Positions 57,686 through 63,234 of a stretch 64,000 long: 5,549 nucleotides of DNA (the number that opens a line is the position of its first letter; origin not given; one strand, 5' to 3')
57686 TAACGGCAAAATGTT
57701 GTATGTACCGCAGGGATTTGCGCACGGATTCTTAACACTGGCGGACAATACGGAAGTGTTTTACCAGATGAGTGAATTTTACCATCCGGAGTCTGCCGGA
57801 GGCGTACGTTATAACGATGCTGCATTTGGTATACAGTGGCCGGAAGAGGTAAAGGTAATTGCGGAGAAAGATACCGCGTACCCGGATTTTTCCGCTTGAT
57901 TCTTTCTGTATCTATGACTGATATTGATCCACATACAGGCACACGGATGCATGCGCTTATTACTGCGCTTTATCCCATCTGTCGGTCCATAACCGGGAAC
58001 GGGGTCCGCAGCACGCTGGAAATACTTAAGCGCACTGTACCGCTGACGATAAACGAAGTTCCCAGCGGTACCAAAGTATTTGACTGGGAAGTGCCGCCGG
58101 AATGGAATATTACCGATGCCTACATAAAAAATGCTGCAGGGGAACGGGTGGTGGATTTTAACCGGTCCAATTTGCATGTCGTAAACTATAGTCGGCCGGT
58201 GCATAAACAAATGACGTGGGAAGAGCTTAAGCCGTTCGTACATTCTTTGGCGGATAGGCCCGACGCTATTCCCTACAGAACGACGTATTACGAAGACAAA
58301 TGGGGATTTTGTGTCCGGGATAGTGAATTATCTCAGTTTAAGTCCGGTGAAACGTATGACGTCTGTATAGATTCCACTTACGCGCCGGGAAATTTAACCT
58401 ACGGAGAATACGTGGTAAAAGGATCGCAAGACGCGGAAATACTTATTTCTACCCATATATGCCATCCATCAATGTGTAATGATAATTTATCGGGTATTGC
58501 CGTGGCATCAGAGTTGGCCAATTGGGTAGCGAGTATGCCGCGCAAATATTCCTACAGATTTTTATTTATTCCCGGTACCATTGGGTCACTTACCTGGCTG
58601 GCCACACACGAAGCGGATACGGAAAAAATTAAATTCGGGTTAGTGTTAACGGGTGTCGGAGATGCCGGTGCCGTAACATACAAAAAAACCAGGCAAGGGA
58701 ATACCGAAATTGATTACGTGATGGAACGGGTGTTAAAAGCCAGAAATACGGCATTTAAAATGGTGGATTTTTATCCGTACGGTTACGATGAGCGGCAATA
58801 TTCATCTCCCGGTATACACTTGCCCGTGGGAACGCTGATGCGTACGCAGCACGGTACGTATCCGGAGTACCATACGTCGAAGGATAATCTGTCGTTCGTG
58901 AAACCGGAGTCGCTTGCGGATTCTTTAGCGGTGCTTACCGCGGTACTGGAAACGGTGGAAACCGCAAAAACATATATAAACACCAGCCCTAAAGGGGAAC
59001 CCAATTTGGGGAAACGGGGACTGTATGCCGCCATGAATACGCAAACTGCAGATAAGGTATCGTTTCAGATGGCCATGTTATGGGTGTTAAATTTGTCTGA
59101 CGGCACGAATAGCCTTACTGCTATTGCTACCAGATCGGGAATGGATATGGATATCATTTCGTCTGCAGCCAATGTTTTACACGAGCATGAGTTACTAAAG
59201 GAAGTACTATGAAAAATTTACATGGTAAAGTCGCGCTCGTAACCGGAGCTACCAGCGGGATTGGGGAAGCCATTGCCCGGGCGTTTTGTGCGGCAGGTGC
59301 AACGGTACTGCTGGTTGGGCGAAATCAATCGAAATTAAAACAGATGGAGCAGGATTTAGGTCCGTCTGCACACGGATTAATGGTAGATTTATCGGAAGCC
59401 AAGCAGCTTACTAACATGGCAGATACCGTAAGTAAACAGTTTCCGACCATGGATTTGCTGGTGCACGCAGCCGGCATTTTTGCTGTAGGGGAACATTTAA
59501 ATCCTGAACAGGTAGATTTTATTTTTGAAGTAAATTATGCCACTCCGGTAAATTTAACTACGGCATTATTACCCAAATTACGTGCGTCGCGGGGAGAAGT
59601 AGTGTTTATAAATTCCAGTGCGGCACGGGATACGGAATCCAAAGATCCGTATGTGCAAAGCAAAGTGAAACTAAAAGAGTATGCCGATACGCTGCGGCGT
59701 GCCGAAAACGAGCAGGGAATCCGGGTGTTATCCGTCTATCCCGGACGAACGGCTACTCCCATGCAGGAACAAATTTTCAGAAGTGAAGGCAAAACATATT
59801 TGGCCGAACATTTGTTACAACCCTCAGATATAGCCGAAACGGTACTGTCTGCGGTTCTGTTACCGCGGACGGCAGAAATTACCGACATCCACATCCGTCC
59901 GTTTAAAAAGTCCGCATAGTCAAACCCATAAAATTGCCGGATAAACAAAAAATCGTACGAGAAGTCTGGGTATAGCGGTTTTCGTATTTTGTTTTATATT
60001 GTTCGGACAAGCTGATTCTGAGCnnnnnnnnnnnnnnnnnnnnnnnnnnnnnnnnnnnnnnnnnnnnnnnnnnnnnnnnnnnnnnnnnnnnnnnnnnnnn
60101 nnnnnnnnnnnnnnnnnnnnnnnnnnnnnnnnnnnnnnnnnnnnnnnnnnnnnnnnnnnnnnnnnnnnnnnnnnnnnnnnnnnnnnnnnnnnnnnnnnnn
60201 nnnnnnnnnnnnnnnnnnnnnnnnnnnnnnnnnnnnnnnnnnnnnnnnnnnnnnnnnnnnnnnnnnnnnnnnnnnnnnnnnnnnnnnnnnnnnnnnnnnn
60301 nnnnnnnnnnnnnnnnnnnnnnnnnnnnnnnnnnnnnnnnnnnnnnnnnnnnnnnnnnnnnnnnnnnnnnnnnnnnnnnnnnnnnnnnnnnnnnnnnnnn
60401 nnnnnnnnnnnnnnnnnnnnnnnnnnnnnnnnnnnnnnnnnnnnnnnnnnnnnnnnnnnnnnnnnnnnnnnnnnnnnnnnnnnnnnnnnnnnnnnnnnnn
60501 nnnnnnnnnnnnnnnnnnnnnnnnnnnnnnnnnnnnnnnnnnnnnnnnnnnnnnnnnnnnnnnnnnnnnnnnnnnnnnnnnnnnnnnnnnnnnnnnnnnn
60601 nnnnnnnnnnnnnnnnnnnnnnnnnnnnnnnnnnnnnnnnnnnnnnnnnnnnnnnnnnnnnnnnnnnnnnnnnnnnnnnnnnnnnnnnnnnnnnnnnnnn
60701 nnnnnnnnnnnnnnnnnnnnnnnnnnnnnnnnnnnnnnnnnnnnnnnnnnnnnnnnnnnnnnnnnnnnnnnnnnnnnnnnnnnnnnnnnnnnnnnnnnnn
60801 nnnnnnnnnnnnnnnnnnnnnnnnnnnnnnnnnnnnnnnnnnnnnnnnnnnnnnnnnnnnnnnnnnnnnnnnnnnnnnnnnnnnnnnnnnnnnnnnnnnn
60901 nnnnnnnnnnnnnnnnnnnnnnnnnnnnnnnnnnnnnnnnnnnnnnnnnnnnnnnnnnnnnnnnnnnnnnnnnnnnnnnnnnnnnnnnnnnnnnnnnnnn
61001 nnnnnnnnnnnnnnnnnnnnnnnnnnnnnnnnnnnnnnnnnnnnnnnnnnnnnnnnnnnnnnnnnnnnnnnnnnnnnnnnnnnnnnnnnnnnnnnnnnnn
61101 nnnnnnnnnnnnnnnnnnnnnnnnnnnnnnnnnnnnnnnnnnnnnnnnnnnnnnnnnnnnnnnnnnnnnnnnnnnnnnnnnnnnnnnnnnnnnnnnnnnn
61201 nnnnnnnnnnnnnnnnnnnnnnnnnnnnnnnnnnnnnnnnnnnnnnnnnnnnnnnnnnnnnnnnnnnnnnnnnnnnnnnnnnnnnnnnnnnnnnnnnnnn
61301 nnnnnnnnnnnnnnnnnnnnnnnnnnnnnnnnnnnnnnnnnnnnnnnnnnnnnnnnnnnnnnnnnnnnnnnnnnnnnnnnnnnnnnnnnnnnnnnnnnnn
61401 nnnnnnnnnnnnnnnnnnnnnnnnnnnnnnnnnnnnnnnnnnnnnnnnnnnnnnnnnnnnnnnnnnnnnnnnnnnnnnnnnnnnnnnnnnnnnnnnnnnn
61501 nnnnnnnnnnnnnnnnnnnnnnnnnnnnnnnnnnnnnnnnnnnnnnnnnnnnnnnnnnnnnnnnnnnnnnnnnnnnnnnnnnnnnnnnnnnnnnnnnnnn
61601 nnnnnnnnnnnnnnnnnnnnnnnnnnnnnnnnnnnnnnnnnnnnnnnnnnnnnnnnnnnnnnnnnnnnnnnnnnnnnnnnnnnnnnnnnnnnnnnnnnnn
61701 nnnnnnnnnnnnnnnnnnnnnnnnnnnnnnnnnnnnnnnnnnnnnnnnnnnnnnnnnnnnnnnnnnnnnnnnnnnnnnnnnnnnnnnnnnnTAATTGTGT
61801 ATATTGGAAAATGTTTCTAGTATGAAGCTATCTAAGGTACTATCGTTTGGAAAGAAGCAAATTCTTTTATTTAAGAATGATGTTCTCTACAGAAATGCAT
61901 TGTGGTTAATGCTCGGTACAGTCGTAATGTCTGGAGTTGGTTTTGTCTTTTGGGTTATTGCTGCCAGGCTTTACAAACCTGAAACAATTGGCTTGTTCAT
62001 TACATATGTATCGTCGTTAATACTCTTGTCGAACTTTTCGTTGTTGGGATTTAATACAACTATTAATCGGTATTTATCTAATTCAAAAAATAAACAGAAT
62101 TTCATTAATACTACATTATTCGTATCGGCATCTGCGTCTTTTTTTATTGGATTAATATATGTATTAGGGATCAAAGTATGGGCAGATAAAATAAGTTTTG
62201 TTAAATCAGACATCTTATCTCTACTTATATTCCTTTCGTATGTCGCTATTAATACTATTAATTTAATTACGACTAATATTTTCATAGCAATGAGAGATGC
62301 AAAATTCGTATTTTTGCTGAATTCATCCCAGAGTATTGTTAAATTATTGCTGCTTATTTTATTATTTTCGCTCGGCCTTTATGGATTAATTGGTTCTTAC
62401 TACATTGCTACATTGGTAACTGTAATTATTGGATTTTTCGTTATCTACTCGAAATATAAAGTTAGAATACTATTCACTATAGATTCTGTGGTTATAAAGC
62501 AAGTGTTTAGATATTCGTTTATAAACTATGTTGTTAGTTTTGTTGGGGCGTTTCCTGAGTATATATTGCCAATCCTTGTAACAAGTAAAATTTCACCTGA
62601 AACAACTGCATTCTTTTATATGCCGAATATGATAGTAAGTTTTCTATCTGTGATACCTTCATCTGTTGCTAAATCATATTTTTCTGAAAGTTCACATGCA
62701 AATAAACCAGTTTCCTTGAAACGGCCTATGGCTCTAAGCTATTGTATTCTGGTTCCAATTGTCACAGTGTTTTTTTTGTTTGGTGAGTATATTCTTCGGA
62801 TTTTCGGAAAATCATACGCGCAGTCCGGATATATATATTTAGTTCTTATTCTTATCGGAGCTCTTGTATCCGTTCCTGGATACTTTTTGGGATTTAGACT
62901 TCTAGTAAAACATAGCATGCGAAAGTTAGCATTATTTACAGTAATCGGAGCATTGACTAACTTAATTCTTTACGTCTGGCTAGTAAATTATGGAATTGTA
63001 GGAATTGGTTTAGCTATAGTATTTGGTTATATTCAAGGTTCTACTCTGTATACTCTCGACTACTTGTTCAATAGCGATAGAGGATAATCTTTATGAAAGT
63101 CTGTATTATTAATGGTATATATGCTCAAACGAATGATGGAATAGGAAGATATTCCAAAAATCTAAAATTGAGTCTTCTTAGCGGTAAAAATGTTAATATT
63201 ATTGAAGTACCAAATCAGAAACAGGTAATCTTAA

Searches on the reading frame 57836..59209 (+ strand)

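Call 56: search_protein_families(library=pfam, proteins=[window:57836-59209:+], max_evalue=0.00001)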
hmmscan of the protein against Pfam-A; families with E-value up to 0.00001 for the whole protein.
window:57836-59209:+ (458 aa): 4 families
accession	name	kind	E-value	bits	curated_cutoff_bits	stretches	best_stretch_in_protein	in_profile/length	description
PF16254.10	DUF4910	-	5.8e-110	366.4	26.6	1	39-376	1-246/247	Domain of unknown function (DUF4910)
PF09940.16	DUF2172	-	3.8e-35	120.6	27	1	89-181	1-92/92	Domain of unknown function (DUF2172)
PF16221.11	HTH_47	-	1.8e-24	85.5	27.1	1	379-455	2-77/78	winged helix-turn-helix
PF04389.22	Peptidase_M28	-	4.5e-07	30.2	21.3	1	196-367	8-189/193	Peptidase family M28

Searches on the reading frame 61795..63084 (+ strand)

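Call 56: search_protein_families(library=pfam, proteins=[window:61795-63084:+], max_evalue=0.00001)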
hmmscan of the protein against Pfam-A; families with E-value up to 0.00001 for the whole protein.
window:61795-63084:+ (430 aa): 1 family
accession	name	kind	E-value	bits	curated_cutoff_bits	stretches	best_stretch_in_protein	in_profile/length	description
PF01943.22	Polysacc_synt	-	1.6e-16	61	28.2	1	32-291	2-261/274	Polysaccharide biosynthesis protein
